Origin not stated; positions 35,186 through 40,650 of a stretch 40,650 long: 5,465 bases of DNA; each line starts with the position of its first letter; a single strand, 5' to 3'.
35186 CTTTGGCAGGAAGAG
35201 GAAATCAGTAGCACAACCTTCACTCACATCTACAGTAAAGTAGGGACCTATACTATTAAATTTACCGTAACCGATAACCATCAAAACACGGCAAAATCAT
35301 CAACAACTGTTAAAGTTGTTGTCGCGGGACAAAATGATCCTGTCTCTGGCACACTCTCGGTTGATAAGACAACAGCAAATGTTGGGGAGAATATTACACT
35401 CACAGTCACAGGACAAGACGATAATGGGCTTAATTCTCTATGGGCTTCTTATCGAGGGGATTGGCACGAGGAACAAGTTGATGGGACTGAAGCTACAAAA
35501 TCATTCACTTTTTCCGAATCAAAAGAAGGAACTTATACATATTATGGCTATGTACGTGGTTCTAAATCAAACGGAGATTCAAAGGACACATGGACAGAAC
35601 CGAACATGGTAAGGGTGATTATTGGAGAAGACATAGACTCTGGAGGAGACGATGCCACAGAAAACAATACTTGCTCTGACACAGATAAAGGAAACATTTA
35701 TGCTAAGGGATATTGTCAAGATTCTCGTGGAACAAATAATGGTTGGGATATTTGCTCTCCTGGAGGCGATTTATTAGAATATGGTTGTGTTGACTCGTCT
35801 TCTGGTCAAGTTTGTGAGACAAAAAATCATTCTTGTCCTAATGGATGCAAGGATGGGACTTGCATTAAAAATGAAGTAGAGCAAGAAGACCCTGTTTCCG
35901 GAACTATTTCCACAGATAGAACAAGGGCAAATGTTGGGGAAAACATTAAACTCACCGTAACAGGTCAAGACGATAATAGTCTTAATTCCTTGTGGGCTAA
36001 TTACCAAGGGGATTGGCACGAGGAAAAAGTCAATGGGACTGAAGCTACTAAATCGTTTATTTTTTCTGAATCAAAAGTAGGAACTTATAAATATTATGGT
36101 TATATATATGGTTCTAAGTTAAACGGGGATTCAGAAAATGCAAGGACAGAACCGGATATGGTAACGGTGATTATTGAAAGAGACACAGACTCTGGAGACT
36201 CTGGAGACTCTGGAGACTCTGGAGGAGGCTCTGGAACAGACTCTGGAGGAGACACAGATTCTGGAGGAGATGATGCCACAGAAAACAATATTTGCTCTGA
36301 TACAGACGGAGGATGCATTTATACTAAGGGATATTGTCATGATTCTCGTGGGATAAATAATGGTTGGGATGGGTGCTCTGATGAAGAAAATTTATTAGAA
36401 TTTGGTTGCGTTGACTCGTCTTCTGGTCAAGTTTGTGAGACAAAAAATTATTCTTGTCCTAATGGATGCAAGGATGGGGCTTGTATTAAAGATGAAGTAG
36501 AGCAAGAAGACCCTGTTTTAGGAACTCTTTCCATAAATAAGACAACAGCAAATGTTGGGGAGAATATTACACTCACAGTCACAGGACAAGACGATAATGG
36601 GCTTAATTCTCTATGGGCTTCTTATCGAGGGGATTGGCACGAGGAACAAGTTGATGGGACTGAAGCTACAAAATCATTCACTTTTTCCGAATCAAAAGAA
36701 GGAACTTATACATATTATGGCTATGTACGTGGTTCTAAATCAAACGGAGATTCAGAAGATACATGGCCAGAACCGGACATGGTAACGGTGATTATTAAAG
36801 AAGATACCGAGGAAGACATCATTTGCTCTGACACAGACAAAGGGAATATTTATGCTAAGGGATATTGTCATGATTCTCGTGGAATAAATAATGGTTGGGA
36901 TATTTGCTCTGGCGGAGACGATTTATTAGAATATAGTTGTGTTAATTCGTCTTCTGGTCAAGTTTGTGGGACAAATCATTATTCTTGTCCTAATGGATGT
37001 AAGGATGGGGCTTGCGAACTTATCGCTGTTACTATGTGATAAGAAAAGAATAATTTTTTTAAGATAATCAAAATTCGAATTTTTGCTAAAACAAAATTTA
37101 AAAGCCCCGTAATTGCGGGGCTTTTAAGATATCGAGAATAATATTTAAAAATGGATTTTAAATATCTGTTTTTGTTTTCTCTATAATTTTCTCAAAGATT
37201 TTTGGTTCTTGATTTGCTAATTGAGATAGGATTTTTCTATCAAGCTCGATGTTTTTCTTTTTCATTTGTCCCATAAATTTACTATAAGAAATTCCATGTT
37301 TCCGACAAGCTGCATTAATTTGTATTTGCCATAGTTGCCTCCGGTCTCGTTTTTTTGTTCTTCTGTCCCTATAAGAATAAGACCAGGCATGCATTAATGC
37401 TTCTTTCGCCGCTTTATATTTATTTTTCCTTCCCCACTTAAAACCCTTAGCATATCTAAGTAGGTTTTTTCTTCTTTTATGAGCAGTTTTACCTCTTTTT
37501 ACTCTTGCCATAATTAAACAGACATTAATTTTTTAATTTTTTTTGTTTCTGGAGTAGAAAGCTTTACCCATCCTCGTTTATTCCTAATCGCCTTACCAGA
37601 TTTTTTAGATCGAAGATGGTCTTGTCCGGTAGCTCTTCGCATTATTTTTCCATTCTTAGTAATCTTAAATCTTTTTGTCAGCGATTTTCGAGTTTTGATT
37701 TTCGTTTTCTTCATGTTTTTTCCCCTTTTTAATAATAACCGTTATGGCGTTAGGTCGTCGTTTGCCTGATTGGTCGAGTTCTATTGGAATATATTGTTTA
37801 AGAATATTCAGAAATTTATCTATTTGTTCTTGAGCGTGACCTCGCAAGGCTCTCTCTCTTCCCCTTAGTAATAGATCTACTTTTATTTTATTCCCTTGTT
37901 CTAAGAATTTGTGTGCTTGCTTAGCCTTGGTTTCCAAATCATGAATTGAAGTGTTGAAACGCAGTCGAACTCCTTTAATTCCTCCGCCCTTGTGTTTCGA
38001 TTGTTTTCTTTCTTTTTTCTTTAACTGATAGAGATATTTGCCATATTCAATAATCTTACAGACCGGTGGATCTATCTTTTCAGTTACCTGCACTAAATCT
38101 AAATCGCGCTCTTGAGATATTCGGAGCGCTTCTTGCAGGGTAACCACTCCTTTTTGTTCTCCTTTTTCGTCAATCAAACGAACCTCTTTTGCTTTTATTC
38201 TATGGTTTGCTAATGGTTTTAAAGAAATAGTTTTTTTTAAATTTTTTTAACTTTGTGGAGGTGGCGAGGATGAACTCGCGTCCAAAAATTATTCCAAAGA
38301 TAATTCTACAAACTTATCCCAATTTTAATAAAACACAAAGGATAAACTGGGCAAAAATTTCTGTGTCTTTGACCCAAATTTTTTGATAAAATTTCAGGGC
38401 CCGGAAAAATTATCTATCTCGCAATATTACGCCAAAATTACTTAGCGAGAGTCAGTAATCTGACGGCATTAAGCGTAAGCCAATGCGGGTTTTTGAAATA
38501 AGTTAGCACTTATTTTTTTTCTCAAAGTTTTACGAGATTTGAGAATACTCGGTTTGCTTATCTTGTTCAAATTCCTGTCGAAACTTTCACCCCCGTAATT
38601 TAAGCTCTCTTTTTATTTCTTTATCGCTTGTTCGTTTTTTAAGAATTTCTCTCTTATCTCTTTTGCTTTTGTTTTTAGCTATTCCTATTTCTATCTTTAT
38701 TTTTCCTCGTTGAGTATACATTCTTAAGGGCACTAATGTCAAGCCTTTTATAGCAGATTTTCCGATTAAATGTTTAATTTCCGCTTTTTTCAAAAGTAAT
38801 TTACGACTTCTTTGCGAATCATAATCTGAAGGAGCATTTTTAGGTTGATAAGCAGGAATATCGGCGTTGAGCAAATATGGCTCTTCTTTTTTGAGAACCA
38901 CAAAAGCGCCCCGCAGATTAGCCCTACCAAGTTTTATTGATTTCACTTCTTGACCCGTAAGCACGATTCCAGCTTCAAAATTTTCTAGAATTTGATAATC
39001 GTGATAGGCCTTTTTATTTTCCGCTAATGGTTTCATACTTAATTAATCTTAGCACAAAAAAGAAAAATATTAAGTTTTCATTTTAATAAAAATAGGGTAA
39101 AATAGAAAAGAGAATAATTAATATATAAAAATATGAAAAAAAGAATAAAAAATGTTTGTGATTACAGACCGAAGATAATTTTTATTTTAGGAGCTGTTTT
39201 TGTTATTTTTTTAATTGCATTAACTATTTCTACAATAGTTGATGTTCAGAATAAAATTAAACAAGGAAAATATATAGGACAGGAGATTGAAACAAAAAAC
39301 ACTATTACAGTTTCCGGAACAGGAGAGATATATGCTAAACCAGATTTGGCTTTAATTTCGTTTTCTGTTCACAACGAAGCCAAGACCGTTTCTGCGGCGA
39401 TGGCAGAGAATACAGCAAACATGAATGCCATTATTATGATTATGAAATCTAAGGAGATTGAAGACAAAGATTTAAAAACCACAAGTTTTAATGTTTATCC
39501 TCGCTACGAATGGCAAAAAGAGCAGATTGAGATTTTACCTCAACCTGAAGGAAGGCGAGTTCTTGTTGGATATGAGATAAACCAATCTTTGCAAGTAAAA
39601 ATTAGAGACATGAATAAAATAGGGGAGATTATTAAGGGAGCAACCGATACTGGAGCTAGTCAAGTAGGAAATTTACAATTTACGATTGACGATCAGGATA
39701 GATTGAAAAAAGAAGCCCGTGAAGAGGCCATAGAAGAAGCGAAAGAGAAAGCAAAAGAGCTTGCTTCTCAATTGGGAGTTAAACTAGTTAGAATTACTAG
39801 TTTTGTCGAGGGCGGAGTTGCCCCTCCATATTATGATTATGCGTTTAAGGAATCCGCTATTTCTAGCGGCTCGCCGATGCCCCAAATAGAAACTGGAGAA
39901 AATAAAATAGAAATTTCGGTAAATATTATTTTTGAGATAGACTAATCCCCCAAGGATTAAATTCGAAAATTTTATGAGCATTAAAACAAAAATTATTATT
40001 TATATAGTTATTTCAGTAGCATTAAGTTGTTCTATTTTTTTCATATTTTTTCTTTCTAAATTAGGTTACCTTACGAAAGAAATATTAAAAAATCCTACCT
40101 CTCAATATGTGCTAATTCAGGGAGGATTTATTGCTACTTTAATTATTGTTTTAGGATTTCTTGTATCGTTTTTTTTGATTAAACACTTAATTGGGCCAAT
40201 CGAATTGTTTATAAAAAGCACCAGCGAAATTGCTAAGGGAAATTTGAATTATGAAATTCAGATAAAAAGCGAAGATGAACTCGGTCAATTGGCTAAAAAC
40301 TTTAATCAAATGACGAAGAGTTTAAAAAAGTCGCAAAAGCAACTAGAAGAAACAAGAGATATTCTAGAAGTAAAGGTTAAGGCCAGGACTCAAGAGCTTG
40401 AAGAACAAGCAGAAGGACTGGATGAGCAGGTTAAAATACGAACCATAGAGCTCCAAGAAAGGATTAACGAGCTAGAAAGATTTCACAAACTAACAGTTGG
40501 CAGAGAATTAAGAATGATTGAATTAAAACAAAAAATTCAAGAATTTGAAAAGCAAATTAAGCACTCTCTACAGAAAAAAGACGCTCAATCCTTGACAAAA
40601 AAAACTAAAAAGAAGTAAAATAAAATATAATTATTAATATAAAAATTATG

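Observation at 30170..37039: Adjacent pair of giant modular secreted proteins: candidate cell-wall-targeting adhesin/protease system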

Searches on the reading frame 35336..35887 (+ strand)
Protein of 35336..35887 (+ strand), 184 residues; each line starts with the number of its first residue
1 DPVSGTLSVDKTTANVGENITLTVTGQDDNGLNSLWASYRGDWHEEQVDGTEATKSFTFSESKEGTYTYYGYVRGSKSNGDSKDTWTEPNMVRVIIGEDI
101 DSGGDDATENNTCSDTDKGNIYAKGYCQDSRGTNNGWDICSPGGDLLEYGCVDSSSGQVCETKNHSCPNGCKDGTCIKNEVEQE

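Call 18: find_homologous_proteins(query=window:35336-35887:+, max_evalue=0.001)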
Query seq(184 aa) (184 aa): 2 proteins with E <= 0.001 among 63 candidates.
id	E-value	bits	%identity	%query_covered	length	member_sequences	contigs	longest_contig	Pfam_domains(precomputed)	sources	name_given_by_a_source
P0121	2.1e-42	163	71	43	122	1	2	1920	-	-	-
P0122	1.5e-20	92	66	40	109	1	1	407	-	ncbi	-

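Call 44: find_related_loci(query=A4, collection=genome_contigs, flank=10000)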
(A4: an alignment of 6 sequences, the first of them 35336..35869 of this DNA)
Query A4 (178 aa) in genome_contigs; peptide patterns used: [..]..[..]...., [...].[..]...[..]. (x = any residue, [..] = any of these).
23 stretches matched a pattern; 1 encode a relative of the query (tblastn E <= 1e-3); 1 distinct loci.
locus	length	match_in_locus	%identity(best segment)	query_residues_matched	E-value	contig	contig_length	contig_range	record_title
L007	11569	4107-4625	43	1-178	5e-39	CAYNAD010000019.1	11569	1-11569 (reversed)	MAG TPA_asm: uncultured Candidatus Saccharibacteria bacterium isolate binchicken_co243_97 genome assembly, contig: NODE_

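Call 47: search_protein_families(library=pfam, proteins=[L007:63-803:+, L007:932-1405:+, L007:1437-2765:+, L007:2800-3783:+, L007:3834-6902:+, L007:6863-7372:+, L007:7766-8896:+, L007:8952-10001:+, L007:10187-10537:-, L007:10772-11281:-], max_evalue=0.0001)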
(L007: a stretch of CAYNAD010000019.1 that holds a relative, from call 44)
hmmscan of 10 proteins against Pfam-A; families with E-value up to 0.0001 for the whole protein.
L007:63-803:+ (246 aa): 0 families

L007:932-1405:+ (157 aa): 2 families
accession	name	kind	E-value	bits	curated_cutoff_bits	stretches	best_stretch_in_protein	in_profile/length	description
PF01272.25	GreA_GreB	-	7.3e-19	68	26.9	1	85-154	5-77/77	Transcription elongation factor, GreA/GreB, C-term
PF03449.20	GreA_GreB_N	-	6.8e-06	26.6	24.5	1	8-72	2-69/71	Transcription elongation factor, N-terminal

L007:1437-2765:+ (442 aa): 3 families
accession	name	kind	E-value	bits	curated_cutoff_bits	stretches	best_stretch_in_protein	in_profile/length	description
PF13023.12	HD_3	-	3.1e-58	196.8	22.5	3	15-187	1-144/165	HD domain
PF12917.13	YfbR-like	-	1.8e-11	44.5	25.9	0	231-298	2-73/182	5'-deoxynucleotidase YfbR-like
PF01966.28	HD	-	1e-07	32.6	22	0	257-342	1-89/116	HD domain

L007:2800-3783:+ (327 aa): 5 families
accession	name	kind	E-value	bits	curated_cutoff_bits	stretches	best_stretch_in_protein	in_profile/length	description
PF14791.11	DNA_pol_B_thumb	-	9.8e-24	83.4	25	1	266-325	1-62/63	DNA polymerase beta thumb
PF14716.13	HHH_8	-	9.2e-16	58.4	30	1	12-88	1-72/73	Helix-hairpin-helix domain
PF14520.12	HHH_5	-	5.6e-11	43.2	27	1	104-159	2-55/57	Helix-hairpin-helix domain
PF14792.12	DNA_pol_B_palm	-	3.6e-05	24.4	25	1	178-221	11-54/113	DNA polymerase beta palm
PF00633.29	HHH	-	5.2e-05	23.3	24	0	64-80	11-27/30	Helix-hairpin-helix motif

L007:3834-6902:+ (1022 aa): 2 families
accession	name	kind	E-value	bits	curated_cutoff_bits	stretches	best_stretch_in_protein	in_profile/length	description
PF07705.17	CARDB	-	1.5e-26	93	22.7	2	480-575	2-100/101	CARDB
PF13584.12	BatD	-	2.5e-05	25.3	24.1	0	649-671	3-25/92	BatD DUF11 like domain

L007:6863-7372:+ (169 aa): 1 family
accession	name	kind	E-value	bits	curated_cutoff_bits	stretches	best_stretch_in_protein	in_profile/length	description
PF00293.34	NUDIX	-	1.2e-18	67.8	21.1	1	30-142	14-128/134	NUDIX domain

L007:7766-8896:+ (376 aa): 3 families
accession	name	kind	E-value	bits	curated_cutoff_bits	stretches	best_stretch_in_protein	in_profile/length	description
PF00208.27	ELFV_dehydrog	-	2.2e-48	165.5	23.4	1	148-356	5-226/241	Glutamate/Leucine/Phenylalanine/Valine dehydrogenase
PF02812.23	ELFV_dehydrog_N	-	2.2e-28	99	25.3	1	23-127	16-127/129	Glu/Leu/Phe/Val dehydrogenase, dimerisation domain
PF02826.25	2-Hacid_dh_C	-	9.4e-05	22.3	25.1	0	163-226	25-90/178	D-isomer specific 2-hydroxyacid dehydrogenase, NAD binding domain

L007:8952-10001:+ (349 aa): 2 families
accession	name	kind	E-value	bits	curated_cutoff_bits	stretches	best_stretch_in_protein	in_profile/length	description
PF01545.26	Cation_efflux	-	3e-50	171.2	26.6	1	7-198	2-198/198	Cation efflux family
PF16916.11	ZT_dimer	-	2.1e-07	31.3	26.7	1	204-276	7-76/78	Dimerisation domain of Zinc Transporter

L007:10187-10537:- (116 aa): 1 family
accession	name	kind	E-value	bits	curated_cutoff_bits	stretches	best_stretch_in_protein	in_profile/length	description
PF00453.23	Ribosomal_L20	-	1.1e-35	122.4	30.8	1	3-109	1-107/107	Ribosomal protein L20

L007:10772-11281:- (169 aa): 2 families
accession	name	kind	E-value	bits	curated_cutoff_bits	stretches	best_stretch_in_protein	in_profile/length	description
PF05198.21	IF3_N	-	2.3e-29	101.8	26.9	1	8-75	2-69/70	Translation initiation factor IF-3, N-terminal domain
PF00707.27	IF3_C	-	9e-19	67.7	34.8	1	84-168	3-85/86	Translation initiation factor IF-3, C-terminal domain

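Call 51: predict_structure(alignment_id=A4)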
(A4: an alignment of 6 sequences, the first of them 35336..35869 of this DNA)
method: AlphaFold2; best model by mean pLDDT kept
length: 178 residues; sequences in the alignment: 6
mean_pLDDT: 62.6   pTM: 0.53
mean pLDDT of the five models: 62.6, 61.8, 60.7, 60.7, 57.2
residues with pLDDT >= 90: 42; 70-90: 47; 50-70: 11; < 50: 78
segments of 3 or more residues with pLDDT < 50: 101-178
pLDDT, mean of each block of 10 residues (from residue 1): 86 84 93 90 91 94 83 78 76 74 34 30 29 31 30 34 43 43
secondary structure, 60 per line:
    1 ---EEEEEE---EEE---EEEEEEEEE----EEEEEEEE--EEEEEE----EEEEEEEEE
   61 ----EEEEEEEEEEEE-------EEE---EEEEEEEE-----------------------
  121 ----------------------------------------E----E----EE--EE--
elements in order: E4-9 E13-15 E19-27 E32-39 E42-47 E52-60 E65-76 E84-86 E90-97

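Call 55: fold_search(model_id=the predicted structure, library=pdb)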
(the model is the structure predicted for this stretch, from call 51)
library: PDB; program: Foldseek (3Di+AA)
matches with E <= 10: 1928; with E <= 0.001: 6
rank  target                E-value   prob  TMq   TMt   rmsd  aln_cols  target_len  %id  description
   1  9n9j_5                1.0e-04  1.00  0.39  0.47  17.1       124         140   16  Structure of a GRP94 folding intermediate engaged with a CCDC134- and FKBP11-bound secretory translocon (released 2025-11-19)
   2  2kl6_MODEL_1_A        3.0e-04  1.00  0.38  0.59   5.1       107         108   14  Solution NMR structure of the CARDB domain of PF1109 from Pyrococcus furiosus. Northeast Structural Genomics C (released 2009-08-25)
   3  2p9r_B                3.3e-04  1.00  0.33  0.51   4.8       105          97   14  Human alpha2-macroglogulin is composed of multiple domains, as predicted by homology with complement component C3 (released 2007-08-21)
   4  7f9l_G                4.8e-04  1.00  0.37  0.61   4.2       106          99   13  Crystal structure of the variable region of Plasmodium RIFIN #6 (PF3D7_1400600) in complex with LAIR1 (with T67L, N69S (released 2021-08-18)
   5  4xed                  6.0e-04  1.00  0.42  0.72   2.9       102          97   19  PKD domain of M14-like peptidase from Thermoplasmatales archaeon SCGC AB-540-F20 (released 2015-05-13)
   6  2p9r_A                8.6e-04  1.00  0.34  0.50   5.1       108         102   15  Human alpha2-macroglogulin is composed of multiple domains, as predicted by homology with complement component C3 (released 2007-08-21)
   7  7pks_g                1.0e-03  1.00  0.43  0.10   3.6       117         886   16  Structural basis of Integrator-mediated transcription regulation (released 2021-12-08)
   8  7f9l_L                1.0e-03  1.00  0.36  0.60   4.2       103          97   14  Crystal structure of the variable region of Plasmodium RIFIN #6 (PF3D7_1400600) in complex with LAIR1 (with T67L, N69S (released 2021-08-18)
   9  5cl2_A                1.3e-03  1.00  0.31  0.24   7.6       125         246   14  Crystal structure of Spo0M, sporulation control protein, from Bacillus subtilis. (released 2015-12-16)
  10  3idu_B                1.4e-03  1.00  0.39  0.60   4.4       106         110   13  Crystal Structure of the CARDB domain of the PF1109 protein in complex with di-metal ions from Pyrococcus furiosus, No (released 2009-08-04)
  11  2q0z                  1.5e-03  1.00  0.35  0.23   4.9       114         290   15  Crystal structure of Q9P172/Sec63 from Homo sapiens. Northeast Structural Genomics Target HR1979. (released 2007-06-05)
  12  5m52_B                1.5e-03  1.00  0.36  0.04   5.1       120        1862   12  Crystal structure of yeast Brr2 full-lenght in complex with Prp8 Jab1 domain (released 2016-12-07)
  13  7jzi_A                1.6e-03  1.00  0.42  0.72   3.0       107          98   10  Crystal structure of LAIR1 ectodomain (from MGD21) in complex with Plasmodium RIFIN (PF3D7_1040300) V2 domain (released 2021-05-26)
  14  3kgr_A                1.6e-03  1.00  0.34  0.56   4.8       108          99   14  Crystal structure of the human leukocyte-associated Ig-like receptor-1 (LAIR-1) (released 2009-12-22)
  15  8cxj_B                1.8e-03  1.00  0.33  0.51   6.6       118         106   17  The IgI3 domain of R28 protein from S. pyogenes bound to CEACAM1 (released 2023-03-15)
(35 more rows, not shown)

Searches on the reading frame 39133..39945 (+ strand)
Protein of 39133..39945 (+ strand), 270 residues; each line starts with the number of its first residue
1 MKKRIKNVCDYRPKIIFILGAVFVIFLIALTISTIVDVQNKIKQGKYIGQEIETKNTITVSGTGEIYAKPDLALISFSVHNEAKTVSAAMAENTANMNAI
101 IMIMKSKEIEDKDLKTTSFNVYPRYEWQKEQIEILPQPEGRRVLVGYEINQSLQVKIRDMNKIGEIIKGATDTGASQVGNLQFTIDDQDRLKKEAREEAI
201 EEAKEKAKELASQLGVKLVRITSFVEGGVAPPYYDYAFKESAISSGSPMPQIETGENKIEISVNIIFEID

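Call 61: search_protein_families(library=pfam, proteins=[window:39133-39945:+], max_evalue=0.0001)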
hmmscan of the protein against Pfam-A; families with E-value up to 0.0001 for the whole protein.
window:39133-39945:+ (270 aa): 1 family
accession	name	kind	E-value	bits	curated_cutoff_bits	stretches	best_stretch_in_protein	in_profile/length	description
PF04402.19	SIMPL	-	4.3e-53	181.1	25.2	1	58-267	1-205/205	Protein of unknown function (DUF541)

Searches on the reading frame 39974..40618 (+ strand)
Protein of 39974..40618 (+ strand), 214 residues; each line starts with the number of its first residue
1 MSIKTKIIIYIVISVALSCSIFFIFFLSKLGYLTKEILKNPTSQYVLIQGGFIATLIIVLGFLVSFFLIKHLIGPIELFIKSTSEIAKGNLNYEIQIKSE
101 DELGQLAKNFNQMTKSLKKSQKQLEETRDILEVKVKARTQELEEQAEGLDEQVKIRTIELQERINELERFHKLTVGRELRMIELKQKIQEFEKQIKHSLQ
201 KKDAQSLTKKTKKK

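Call 61: search_protein_families(library=pfam, proteins=[window:39974-40618:+], max_evalue=0.0001)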
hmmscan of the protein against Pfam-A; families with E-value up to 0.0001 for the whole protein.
window:39974-40618:+ (214 aa): 1 family
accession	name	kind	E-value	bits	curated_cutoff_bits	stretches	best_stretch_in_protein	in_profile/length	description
PF00672.30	HAMP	-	1.3e-13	51.5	25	1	67-118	1-52/53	HAMP domain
